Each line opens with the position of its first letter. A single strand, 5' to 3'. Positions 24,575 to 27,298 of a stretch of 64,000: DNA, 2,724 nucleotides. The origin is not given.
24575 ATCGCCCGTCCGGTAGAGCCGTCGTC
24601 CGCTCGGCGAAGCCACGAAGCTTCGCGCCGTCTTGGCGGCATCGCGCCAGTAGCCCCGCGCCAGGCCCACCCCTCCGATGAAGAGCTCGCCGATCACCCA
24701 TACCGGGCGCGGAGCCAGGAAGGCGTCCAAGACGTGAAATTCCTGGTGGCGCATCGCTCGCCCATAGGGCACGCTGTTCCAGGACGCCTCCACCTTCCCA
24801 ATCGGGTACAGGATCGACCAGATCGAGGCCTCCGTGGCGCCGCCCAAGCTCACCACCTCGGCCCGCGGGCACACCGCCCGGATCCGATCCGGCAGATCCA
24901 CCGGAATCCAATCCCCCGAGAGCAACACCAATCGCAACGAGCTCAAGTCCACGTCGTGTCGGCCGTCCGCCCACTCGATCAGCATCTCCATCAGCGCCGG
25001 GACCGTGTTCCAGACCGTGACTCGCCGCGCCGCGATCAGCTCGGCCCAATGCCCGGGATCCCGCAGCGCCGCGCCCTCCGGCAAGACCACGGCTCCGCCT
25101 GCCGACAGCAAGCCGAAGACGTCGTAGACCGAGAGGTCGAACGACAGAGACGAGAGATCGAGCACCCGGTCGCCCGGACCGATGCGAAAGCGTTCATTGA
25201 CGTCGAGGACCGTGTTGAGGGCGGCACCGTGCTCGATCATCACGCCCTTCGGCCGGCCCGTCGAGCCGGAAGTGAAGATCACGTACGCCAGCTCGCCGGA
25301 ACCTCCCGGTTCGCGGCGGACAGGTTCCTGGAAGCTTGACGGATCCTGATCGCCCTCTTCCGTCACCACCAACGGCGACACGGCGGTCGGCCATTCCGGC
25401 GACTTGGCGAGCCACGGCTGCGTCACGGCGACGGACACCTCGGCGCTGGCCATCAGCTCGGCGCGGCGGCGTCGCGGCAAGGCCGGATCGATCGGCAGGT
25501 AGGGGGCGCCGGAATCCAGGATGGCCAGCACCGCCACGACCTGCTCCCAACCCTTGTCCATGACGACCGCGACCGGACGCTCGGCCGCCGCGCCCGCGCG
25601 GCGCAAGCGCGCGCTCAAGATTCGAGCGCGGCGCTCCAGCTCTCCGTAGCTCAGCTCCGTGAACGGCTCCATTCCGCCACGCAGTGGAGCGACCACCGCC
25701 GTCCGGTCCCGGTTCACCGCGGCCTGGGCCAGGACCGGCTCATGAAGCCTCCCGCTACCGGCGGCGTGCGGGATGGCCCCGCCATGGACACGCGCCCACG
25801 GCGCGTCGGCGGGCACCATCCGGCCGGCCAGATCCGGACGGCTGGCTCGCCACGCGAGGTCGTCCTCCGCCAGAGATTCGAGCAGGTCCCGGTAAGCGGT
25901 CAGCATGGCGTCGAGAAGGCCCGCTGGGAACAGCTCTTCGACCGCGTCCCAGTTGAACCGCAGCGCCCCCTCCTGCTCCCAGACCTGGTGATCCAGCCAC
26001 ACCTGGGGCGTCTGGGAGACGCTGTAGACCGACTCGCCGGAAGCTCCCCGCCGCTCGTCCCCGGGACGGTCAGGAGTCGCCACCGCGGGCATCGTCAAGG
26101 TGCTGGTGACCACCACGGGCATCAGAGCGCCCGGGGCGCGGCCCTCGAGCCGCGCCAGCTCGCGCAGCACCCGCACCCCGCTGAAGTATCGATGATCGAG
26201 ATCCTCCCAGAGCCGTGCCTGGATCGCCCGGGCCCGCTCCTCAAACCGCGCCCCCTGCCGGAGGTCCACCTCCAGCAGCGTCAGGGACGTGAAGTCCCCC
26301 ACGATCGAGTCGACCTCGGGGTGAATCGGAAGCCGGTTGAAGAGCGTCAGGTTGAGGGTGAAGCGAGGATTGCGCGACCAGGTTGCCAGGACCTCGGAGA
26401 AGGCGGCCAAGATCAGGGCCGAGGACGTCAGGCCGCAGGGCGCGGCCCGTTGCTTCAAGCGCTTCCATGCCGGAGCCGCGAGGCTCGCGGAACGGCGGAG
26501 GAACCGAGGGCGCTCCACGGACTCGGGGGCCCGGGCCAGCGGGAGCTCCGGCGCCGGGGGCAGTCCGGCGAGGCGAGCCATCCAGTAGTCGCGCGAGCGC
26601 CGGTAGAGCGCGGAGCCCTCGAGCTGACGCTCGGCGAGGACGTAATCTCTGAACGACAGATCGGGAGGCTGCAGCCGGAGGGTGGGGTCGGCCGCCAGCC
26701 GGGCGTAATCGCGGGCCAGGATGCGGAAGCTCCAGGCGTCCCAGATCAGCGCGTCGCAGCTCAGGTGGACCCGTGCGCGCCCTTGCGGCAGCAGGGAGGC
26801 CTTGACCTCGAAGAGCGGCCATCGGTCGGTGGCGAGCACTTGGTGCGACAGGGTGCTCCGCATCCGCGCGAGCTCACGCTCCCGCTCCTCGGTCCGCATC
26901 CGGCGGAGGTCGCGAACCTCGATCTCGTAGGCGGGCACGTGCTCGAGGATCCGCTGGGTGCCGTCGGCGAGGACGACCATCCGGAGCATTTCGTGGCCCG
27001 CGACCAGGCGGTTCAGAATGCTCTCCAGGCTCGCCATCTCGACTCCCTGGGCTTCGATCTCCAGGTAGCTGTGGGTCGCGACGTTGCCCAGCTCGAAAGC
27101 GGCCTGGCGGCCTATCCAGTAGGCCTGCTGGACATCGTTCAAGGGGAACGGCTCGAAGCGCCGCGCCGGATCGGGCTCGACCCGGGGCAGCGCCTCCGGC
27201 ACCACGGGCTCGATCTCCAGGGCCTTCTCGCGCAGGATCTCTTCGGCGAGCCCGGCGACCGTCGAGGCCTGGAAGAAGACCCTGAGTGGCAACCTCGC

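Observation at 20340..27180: Cy-A-PCP-Cy-A(Ox)-PCP tandem: predicted thiazoline/thiazole bis-heterocycle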

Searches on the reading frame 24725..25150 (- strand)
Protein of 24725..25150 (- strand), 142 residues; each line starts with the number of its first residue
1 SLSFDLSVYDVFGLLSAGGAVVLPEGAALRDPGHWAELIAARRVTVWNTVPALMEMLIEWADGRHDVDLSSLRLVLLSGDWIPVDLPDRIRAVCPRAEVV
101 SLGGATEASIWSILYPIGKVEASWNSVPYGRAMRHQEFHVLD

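Call 44: search_solved_structures(query=window:24725-25150:-, show_alignments=4, max_evalue=1e-10)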
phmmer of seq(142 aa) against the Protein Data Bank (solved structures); distinct sequences matched with E-value up to 1e-10: 12.
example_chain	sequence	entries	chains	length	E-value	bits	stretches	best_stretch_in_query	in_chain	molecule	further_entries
6lta_A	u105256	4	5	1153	7.8e-41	142.4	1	2-142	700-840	Nonribosomal peptide synthetase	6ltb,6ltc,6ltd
7ly7_A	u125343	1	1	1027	2.5e-40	140.7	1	1-141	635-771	BmdB, Bacillamide NRPS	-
7ly4_E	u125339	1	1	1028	2.5e-40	140.7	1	1-141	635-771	BmdB, bacillamide NRPS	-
7emy_A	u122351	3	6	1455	4.3e-34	120.5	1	2-142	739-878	Dihydroaeruginoic acid synthetase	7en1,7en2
8xjz_C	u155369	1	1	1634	2.5e-22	82.3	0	3-142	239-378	Peptide synthetase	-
7ly5_A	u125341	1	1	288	1.3e-21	80.1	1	1-102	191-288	BmdB, Bacillamide NRPS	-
6mfy_A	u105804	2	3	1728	2.3e-12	50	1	3-140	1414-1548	Linear gramicidin synthase subunit A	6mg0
9be3_A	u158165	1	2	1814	2.5e-12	49.9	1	3-140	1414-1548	Linear gramicidin synthase subunit A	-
9be4_A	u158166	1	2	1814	2.5e-12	49.9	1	3-140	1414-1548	Linear gramicidin synthase subunit A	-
6mfz_A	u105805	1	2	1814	2.5e-12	49.9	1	3-140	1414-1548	Linear gramicidin synthase subunit A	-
9meh_A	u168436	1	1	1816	2.5e-12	49.9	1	3-140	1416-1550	Linear gramicidin synthase subunit A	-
6ea3_B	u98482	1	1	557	3.5e-12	49.4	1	3-142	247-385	adenylation domain of Fuscachelin synthetase component H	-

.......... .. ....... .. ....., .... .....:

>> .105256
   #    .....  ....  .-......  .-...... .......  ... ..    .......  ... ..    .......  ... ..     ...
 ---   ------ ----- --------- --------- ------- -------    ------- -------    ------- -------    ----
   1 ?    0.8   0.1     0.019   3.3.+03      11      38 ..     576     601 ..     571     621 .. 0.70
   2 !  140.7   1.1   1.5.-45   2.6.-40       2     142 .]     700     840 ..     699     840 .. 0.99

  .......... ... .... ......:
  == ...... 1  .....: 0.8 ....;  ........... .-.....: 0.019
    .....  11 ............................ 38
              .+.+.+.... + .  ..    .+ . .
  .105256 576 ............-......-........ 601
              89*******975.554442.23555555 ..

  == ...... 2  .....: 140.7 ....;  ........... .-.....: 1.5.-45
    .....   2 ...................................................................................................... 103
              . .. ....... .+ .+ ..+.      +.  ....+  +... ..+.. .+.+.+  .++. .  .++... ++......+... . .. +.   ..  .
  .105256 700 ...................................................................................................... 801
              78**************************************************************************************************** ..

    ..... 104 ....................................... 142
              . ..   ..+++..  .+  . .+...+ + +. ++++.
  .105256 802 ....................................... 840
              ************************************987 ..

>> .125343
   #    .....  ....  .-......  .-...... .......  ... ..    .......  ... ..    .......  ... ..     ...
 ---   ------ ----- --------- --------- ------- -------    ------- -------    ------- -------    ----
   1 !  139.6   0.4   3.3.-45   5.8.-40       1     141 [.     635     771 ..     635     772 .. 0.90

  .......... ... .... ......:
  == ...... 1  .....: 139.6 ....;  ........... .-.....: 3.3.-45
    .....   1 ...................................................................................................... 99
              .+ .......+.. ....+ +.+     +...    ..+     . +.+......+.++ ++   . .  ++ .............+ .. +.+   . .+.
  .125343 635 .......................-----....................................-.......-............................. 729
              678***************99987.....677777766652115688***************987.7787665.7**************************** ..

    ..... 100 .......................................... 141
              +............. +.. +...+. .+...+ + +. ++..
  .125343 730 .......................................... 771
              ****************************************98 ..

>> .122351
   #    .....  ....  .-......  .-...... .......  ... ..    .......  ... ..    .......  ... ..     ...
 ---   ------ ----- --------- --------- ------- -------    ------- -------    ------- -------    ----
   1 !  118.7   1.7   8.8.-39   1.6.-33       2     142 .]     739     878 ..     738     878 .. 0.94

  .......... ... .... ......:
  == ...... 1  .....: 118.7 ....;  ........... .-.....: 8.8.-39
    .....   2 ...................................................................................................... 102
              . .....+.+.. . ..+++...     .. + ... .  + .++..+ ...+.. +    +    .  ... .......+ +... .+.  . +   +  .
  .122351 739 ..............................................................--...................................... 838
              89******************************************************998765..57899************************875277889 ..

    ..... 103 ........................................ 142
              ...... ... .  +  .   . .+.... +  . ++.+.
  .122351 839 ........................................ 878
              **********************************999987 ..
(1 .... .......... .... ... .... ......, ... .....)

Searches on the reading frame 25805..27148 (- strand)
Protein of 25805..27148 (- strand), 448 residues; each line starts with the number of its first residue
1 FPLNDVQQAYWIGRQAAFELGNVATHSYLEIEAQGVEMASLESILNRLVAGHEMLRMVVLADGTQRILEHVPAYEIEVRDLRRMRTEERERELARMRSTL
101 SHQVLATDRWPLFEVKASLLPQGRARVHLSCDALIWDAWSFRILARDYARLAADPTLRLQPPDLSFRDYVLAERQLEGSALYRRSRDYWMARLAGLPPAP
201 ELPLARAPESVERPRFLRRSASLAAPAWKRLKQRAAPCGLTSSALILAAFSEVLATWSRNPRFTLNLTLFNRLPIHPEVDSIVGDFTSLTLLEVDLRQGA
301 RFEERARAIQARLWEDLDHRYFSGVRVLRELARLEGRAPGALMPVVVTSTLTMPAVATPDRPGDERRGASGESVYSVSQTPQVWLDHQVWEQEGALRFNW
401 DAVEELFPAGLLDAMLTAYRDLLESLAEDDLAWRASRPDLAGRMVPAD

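Call 12: search_solved_structures(query=window:25805-27148:-, show_alignments=3, max_evalue=0.00001)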
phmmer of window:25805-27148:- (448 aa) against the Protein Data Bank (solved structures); distinct sequences matched with E-value up to 0.00001: 22.
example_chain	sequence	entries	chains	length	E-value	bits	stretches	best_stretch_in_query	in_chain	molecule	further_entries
5t7z_A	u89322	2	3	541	6e-102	344.9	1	1-429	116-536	EpoB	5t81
7jtj_A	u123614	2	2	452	1.2e-94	320.8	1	1-434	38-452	Irp2 protein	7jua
5t3e_A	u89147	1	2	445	3.9e-82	279.6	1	1-429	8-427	Bacillamide synthetase heterocyclization domain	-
7ly4_E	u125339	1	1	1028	3.8e-81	276.4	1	1-429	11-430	BmdB, bacillamide NRPS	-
7ly7_A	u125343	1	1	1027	3.8e-81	276.4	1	1-429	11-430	BmdB, Bacillamide NRPS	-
7ry6_A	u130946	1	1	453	6.2e-76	259.2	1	1-439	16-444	HMWP2 nonribosomal peptide synthetase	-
6lta_A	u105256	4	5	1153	1.2e-73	251.7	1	1-441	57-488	Nonribosomal peptide synthetase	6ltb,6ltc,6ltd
7emy_A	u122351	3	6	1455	2.9e-73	250.4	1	1-433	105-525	Dihydroaeruginoic acid synthetase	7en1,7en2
4znm_A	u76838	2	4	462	2.8e-09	39.5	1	35-377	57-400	C-domain type II peptide synthetase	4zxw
8xjz_C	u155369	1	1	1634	7.9e-09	38.1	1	2-329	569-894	Peptide synthetase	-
6oyf_A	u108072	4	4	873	1.3e-08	37.3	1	2-316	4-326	Txo1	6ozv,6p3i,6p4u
2jgp_A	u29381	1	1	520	3.8e-08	35.8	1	31-342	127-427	TYROCIDINE SYNTHETASE 3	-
6p1j_A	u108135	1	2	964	1.4e-07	33.9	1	2-312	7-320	Txo2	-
9uay_A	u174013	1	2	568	4.4e-07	32.3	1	34-211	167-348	CmnI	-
8qnf_A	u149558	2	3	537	6.8e-07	31.7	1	52-348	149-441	Condensation domain TomBC from the Tomaymycin non-ribosomal peptide synthetase | Tomaymycin non-ribosomal peptide synthetase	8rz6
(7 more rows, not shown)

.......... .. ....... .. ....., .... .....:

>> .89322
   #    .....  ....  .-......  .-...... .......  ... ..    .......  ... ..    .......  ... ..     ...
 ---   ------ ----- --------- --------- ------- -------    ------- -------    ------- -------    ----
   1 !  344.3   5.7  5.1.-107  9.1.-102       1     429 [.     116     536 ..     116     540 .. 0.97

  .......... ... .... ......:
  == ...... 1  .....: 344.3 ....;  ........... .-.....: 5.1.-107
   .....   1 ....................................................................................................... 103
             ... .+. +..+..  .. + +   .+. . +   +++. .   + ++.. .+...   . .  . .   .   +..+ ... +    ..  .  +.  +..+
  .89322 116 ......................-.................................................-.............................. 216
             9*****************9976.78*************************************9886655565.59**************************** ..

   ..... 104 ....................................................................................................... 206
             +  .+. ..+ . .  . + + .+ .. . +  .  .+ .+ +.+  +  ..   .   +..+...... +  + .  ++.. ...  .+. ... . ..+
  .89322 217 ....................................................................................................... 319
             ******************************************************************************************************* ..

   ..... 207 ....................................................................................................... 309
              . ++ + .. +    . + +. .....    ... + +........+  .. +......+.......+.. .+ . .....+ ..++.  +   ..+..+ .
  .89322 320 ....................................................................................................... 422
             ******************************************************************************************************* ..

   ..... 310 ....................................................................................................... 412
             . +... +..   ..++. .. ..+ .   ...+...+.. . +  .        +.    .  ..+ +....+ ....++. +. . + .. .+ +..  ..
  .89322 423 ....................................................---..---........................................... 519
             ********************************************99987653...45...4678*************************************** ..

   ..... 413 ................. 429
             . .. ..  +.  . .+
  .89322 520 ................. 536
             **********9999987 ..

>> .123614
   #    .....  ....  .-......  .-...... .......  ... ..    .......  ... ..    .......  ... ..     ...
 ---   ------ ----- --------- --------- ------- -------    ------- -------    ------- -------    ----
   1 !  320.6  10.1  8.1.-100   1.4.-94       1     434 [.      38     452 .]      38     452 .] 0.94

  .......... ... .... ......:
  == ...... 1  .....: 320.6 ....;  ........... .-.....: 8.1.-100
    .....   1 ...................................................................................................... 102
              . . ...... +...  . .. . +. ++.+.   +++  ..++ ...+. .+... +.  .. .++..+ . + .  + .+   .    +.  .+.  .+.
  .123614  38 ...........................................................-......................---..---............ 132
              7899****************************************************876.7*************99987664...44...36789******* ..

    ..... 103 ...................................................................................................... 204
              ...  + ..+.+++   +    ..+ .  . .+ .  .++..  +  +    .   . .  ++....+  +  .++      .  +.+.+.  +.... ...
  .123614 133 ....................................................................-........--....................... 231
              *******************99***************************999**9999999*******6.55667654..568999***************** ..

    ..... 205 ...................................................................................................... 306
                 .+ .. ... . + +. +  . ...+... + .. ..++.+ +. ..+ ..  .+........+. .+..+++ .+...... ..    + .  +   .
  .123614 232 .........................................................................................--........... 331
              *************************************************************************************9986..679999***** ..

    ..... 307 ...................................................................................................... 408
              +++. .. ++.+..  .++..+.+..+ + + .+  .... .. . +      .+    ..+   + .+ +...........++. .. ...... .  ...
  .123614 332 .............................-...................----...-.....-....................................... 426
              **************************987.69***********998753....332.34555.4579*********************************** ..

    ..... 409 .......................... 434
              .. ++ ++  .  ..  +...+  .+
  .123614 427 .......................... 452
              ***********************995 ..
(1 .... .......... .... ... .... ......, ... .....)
